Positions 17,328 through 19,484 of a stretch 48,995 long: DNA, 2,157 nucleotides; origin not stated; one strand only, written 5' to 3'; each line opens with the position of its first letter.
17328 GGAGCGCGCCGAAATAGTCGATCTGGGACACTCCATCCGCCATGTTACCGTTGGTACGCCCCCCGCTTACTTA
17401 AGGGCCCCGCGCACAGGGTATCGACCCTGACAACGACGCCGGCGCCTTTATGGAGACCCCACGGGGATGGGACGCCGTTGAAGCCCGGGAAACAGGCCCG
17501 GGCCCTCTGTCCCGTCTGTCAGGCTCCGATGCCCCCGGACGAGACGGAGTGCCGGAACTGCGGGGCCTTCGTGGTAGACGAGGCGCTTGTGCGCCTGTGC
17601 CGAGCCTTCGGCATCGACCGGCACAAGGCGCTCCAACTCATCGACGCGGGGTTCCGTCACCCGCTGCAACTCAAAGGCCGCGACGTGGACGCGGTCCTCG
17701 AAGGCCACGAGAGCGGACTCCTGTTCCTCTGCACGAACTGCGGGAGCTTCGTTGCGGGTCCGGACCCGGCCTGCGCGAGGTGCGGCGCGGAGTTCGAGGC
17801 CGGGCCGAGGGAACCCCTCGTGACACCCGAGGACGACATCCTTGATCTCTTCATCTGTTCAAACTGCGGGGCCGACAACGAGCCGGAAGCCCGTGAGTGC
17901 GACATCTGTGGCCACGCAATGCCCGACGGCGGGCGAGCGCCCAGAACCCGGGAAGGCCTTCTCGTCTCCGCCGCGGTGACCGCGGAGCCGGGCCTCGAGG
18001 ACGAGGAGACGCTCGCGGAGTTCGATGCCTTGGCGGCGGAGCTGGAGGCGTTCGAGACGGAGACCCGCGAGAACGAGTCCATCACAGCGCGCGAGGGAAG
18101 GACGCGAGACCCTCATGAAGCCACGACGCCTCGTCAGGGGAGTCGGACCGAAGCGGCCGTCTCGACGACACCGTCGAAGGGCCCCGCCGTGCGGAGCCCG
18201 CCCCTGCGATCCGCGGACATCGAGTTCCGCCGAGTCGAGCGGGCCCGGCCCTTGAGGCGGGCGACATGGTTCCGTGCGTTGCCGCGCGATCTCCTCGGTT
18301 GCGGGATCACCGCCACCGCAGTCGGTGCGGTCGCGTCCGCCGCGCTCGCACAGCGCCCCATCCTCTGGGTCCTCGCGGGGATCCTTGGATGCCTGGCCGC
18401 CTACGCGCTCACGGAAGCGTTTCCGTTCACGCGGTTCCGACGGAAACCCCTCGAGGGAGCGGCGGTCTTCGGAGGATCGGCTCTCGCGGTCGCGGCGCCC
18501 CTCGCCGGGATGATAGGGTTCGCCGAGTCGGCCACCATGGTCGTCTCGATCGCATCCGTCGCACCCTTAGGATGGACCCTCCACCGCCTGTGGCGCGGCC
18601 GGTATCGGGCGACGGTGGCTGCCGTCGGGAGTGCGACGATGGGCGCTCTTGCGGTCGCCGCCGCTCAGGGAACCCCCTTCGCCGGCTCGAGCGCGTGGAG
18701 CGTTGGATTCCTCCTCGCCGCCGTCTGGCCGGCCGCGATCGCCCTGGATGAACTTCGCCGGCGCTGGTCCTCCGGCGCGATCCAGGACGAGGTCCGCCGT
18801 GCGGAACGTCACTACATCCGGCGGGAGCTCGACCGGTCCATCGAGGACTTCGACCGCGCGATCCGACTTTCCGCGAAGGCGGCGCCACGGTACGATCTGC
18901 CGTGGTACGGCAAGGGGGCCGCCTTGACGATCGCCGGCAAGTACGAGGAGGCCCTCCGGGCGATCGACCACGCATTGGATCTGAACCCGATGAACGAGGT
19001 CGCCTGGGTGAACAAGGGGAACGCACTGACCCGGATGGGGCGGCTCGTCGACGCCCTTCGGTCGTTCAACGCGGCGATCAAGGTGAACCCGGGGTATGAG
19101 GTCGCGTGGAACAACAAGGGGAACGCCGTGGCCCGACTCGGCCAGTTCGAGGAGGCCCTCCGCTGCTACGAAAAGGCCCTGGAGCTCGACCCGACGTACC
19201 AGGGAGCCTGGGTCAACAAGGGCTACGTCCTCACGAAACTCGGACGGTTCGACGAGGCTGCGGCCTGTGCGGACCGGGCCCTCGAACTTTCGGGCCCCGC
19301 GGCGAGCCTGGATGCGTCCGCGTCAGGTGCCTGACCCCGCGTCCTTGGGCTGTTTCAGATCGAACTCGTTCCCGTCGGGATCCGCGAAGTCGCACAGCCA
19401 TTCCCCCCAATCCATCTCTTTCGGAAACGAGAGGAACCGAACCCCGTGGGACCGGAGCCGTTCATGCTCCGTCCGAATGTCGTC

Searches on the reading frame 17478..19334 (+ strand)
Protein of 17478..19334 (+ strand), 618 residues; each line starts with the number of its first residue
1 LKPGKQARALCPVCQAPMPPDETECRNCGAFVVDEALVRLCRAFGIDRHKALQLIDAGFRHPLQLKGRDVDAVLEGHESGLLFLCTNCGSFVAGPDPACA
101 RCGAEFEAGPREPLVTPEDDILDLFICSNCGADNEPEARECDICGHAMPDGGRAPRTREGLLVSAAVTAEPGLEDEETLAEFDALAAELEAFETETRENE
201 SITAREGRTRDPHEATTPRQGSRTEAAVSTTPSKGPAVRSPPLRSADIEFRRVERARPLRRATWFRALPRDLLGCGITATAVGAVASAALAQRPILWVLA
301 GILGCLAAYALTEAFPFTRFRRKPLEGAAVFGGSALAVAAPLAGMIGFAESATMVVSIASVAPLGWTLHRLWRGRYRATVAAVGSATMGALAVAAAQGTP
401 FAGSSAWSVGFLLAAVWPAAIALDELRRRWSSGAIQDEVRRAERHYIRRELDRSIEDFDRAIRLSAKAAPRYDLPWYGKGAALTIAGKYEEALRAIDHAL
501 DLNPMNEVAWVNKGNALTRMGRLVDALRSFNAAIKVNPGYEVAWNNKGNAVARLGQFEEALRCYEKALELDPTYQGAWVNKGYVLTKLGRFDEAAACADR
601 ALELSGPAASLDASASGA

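Call 10: search_protein_families(library=pfam, proteins=[window:17478-19334:+], max_evalue=0.0001)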
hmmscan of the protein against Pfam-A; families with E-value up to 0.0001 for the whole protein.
window:17478-19334:+ (618 aa): 21 families
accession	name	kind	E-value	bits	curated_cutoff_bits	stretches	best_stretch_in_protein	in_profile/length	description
PF00515.34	TPR_1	-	1.4e-38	129.6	27.8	4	543-574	3-34/34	Tetratricopeptide repeat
PF07719.23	TPR_2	-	7.1e-33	110.4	27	2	543-574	3-34/34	Tetratricopeptide repeat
PF13181.12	TPR_8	-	1.4e-22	78.3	25.7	1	543-573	3-33/34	Tetratricopeptide repeat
PF13414.12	TPR_11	-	4.7e-20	71.4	26.8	1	548-589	1-42/42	TPR repeat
PF13431.12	TPR_17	-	4.9e-20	70.5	24.4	1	563-594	1-32/34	Tetratricopeptide repeat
PF13428.12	TPR_14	-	3.5e-15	55.4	23.5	1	543-582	3-42/44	Tetratricopeptide repeat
PF13424.12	TPR_12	-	5.7e-15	55.7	30.1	1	509-571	5-75/77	Tetratricopeptide repeat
PF13432.12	TPR_16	-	6.8e-15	55.6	32.7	2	547-606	3-62/65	Tetratricopeptide repeat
PF14559.12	TPR_19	-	9.7e-14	51.9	25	2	554-603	4-53/68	Tetratricopeptide repeat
PF01239.28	PPTA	-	4.4e-11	42.2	29.5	0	557-588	1-32/32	Protein prenyltransferase alpha subunit repeat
PF13176.12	TPR_7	-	1e-10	41.2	27.9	0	543-573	1-31/36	Tetratricopeptide repeat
PF13240.11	Zn_Ribbon_1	-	3.2e-09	36.7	25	1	127-147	2-22/23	zinc-ribbon domain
PF13371.12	TPR_9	-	3.6e-09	37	35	0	552-609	6-63/73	Tetratricopeptide repeat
PF12773.13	DZR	-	1e-07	32.4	27.3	0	85-145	1-45/45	Double zinc ribbon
PF13374.12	TPR_10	-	5.1e-07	30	27.5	0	545-570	6-31/42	Tetratricopeptide repeat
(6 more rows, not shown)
